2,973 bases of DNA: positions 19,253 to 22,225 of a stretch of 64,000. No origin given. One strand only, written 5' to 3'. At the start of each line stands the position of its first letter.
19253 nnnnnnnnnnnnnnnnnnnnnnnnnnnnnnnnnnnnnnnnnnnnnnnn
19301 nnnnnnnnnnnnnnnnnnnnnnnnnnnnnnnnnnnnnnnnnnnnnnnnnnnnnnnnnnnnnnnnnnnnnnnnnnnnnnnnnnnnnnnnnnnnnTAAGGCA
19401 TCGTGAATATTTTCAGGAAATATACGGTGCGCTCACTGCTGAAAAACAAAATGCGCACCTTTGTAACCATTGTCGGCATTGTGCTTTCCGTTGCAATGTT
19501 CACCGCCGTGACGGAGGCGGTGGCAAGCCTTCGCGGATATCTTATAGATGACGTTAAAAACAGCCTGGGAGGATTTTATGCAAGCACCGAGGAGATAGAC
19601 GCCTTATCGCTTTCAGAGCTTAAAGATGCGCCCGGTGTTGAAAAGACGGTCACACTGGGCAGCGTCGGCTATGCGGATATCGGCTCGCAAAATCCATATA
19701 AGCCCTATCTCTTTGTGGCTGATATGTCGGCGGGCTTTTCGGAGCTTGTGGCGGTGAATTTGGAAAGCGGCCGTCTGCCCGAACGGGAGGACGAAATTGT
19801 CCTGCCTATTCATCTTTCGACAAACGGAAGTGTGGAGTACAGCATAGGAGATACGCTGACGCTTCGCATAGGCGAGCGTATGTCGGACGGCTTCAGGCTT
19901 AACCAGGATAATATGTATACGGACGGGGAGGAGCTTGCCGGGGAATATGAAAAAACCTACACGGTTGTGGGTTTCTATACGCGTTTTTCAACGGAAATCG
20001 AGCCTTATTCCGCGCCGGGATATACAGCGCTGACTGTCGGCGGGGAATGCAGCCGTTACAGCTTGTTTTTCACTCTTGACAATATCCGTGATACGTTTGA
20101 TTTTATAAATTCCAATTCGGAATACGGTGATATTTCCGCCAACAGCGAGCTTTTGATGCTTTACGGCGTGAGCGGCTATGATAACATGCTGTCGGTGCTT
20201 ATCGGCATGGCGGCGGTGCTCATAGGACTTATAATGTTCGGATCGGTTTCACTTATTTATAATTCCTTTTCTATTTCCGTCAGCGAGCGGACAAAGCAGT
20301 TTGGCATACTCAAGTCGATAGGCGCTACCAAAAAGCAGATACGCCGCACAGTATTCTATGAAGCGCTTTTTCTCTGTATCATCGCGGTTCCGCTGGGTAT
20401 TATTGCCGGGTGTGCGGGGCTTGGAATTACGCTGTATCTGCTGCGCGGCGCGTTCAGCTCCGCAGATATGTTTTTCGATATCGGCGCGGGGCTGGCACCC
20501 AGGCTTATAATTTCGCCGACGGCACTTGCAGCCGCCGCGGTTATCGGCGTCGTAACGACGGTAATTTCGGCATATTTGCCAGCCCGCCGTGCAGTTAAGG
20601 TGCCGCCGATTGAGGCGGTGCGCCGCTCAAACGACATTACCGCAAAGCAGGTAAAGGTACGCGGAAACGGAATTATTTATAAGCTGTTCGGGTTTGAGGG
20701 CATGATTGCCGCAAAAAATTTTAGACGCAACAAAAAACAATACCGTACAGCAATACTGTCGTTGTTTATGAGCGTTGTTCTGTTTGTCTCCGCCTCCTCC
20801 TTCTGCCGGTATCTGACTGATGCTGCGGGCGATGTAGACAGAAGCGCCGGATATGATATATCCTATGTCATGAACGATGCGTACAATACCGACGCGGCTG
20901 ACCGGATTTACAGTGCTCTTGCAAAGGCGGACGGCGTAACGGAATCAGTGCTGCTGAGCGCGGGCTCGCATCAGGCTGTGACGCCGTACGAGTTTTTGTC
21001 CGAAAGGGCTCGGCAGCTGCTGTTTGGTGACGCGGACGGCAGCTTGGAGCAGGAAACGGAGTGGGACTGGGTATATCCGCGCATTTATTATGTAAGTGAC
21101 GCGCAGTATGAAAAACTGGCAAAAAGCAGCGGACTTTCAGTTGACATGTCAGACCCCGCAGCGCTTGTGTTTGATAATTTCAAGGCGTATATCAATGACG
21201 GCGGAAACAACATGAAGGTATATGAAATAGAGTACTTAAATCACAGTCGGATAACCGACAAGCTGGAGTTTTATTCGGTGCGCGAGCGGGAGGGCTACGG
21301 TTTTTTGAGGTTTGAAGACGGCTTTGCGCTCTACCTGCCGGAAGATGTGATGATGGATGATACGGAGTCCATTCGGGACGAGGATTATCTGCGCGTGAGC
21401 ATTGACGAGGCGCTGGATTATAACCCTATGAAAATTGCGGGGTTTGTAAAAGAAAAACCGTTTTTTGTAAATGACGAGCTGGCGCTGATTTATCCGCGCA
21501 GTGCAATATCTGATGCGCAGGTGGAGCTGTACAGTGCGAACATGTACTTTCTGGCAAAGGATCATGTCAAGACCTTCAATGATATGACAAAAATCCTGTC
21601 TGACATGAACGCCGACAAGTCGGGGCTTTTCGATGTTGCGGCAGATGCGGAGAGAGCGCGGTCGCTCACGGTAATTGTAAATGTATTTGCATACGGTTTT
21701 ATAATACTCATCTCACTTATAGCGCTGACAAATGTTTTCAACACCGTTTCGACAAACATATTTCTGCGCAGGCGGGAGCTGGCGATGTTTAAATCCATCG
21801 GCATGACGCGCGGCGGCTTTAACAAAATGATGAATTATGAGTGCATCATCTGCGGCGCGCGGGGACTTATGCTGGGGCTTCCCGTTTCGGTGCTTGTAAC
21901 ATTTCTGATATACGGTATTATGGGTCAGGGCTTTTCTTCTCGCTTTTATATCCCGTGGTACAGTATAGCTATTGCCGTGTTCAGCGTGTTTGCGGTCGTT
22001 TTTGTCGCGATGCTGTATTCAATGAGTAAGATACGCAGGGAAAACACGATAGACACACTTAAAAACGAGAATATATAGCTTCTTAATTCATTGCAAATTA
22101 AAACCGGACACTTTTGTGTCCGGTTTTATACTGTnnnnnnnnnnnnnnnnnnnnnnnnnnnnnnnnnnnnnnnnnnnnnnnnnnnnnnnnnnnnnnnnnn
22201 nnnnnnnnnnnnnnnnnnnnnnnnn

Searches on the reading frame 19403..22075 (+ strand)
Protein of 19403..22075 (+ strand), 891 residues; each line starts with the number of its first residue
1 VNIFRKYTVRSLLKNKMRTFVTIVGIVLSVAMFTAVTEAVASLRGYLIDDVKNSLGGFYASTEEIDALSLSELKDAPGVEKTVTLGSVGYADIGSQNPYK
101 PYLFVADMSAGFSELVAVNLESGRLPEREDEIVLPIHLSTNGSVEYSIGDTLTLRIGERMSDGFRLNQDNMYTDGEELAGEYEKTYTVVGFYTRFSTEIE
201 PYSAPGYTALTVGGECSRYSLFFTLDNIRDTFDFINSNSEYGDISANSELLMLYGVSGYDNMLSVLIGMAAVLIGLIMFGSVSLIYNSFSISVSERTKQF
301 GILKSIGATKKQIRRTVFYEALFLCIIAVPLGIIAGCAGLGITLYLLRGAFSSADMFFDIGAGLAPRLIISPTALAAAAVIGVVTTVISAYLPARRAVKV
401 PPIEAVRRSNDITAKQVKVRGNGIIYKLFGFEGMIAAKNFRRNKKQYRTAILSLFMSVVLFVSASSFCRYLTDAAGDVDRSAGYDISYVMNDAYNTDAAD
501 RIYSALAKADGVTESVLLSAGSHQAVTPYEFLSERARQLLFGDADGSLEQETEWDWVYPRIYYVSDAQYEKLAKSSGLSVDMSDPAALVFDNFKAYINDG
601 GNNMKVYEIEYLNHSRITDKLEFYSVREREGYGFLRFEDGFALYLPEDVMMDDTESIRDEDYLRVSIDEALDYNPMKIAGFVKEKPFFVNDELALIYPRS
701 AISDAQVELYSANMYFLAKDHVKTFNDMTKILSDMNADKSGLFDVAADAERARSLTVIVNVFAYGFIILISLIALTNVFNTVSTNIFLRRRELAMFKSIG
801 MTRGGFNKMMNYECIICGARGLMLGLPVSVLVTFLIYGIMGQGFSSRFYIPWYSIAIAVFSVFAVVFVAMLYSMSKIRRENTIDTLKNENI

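Call 51: search_protein_families(library=pfam, proteins=[window:19403-22075:+], max_evalue=0.00001)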
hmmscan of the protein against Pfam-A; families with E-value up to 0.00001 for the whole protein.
window:19403-22075:+ (891 aa): 1 family
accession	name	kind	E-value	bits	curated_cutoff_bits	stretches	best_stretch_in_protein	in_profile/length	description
PF02687.27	FtsX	-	7.6e-35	120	25.5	2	272-402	2-120/120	FtsX-like permease C-terminal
